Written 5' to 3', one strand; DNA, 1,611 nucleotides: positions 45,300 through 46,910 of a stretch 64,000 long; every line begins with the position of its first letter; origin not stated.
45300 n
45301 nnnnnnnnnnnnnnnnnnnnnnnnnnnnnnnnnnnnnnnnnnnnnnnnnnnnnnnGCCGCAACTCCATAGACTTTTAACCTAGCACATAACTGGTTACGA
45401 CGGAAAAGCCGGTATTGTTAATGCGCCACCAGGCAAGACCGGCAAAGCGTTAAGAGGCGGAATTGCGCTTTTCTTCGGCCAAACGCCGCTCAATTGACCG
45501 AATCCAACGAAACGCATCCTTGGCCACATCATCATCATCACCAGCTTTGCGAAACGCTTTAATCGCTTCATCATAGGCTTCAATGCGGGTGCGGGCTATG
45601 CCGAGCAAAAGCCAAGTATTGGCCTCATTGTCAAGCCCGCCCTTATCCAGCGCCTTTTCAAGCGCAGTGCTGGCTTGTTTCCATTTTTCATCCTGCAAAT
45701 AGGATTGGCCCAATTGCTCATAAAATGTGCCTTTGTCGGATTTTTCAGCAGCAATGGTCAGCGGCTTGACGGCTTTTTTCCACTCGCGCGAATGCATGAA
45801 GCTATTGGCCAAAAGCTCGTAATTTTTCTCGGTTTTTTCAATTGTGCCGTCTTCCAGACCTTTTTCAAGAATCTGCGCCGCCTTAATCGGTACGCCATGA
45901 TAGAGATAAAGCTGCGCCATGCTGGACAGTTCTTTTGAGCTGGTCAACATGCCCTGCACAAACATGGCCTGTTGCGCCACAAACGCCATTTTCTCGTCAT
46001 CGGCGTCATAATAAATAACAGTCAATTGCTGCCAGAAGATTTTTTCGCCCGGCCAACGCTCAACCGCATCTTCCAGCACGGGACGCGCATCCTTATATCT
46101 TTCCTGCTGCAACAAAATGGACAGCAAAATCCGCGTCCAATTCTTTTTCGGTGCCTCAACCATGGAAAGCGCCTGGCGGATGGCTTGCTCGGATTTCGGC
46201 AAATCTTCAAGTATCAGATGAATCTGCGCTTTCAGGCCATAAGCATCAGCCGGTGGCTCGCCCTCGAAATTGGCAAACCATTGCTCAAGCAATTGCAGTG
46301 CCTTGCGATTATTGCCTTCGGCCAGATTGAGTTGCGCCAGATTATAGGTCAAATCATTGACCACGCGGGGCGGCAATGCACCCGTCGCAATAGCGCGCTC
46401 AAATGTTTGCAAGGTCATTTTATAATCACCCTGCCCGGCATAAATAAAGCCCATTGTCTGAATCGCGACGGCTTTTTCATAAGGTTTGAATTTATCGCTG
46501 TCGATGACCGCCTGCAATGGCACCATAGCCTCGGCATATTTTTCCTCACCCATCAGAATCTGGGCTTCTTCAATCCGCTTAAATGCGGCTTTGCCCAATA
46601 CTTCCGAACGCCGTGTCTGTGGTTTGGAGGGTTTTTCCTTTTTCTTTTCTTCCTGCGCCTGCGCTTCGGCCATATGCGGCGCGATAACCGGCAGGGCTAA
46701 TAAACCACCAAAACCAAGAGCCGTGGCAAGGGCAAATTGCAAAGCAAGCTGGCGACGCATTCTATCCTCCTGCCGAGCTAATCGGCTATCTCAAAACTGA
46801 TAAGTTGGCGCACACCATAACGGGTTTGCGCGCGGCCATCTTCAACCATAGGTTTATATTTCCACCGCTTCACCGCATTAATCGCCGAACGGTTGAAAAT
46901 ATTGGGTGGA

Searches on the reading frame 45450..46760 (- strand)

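Call 3: search_protein_families(library=pfam, proteins=[window:45450-46760:-])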
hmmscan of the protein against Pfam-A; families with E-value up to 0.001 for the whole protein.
window:45450-46760:- (436 aa): 12 families
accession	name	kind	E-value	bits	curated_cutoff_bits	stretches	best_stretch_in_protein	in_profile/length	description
PF13428.12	TPR_14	-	2.3e-16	59.1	23.5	1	210-246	5-41/44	Tetratricopeptide repeat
PF13424.12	TPR_12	-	3.9e-15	56.2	30.1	1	347-406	6-71/77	Tetratricopeptide repeat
PF13432.12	TPR_16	-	6.7e-15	55.6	32.7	1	350-406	3-57/65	Tetratricopeptide repeat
PF00515.34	TPR_1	-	1.1e-13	50.8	27.8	0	380-406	1-27/34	Tetratricopeptide repeat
PF07719.23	TPR_2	-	3.4e-13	49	27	0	347-372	4-29/34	Tetratricopeptide repeat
PF13181.12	TPR_8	-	9.6e-11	41.4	25.7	0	171-200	1-30/34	Tetratricopeptide repeat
PF13176.12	TPR_7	-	9.7e-10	38.2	27.9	0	382-408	1-29/36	Tetratricopeptide repeat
PF12895.13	ANAPC3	-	3.7e-09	37.2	27.2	1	306-370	18-82/82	Anaphase-promoting complex, cyclosome, subunit 3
PF14559.12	TPR_19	-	2.9e-08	34.3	25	0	216-255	1-40/68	Tetratricopeptide repeat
PF23914.1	TPR_CcmH_CycH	-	3.2e-05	24.2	42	0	355-406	27-76/158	Cytochrome c-type biogenesis protein H TPR domain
PF13429.12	TPR_15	-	0.0004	20.4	26.2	0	214-301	16-103/280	Tetratricopeptide repeat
PF09295.16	ChAPs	-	0.00048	19.7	20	0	133-262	167-290/395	ChAPs (Chs5p-Arf1p-binding proteins)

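Call 4: search_protein_families(library=ncbifam, proteins=[window:45450-46760:-])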
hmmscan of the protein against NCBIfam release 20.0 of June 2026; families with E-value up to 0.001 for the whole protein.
window:45450-46760:- (436 aa): 11 families
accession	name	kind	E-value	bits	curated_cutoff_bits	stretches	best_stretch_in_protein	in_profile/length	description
NF040959.1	MamA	equivalog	2.6e-16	59.7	200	1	284-406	46-165/204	magnetosome protein MamA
TIGR02521.1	type_IV_pilW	equivalog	1.9e-10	40.7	154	1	341-406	28-91/234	type IV pilus biogenesis/stability protein PilW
NF052415.1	T3SS_chap_SctY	equivalog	7e-09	36.2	70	0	350-404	46-101/106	type III secretion apparatus assembly chaperone SctY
NF047481.1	lipo_LIC12587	subfamily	1.2e-06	28.1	200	0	343-410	57-124/213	LIC12587 family lipoprotein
NF008757.0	PRK11788.1-5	equivalog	1.6e-06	27.5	363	1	278-429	110-264/388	lipopolysaccharide assembly protein LapB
NF033920.0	C39_PA2778_fam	equivalog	1.8e-06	27.6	150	0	214-302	164-251/255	PA2778 family cysteine peptidase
NF052312.1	T9SS_PorW_SprE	equivalog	2.8e-05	23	250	0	62-166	256-359/716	type IX secretion system periplasmic lipoprotein PorW/SprE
TIGR00540.1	TPR_hemY_coli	hypoth_equivalog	0.00022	20.1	142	0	61-197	154-284/385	heme biosynthesis-associated TPR protein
NF053720.1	NsdA_fam_reg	subfamily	0.00027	20.6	75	0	98-215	242-372/432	NsdA family TPR-like regulatory protein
NF002725.1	PRK02603.1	equivalog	0.00034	20.7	143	0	71-138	47-113/173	photosystem I assembly protein Ycf3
TIGR02795.1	tol_pal_ybgF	equivalog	0.00059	20.4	90.1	0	64-169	7-110/119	tol-pal system protein YbgF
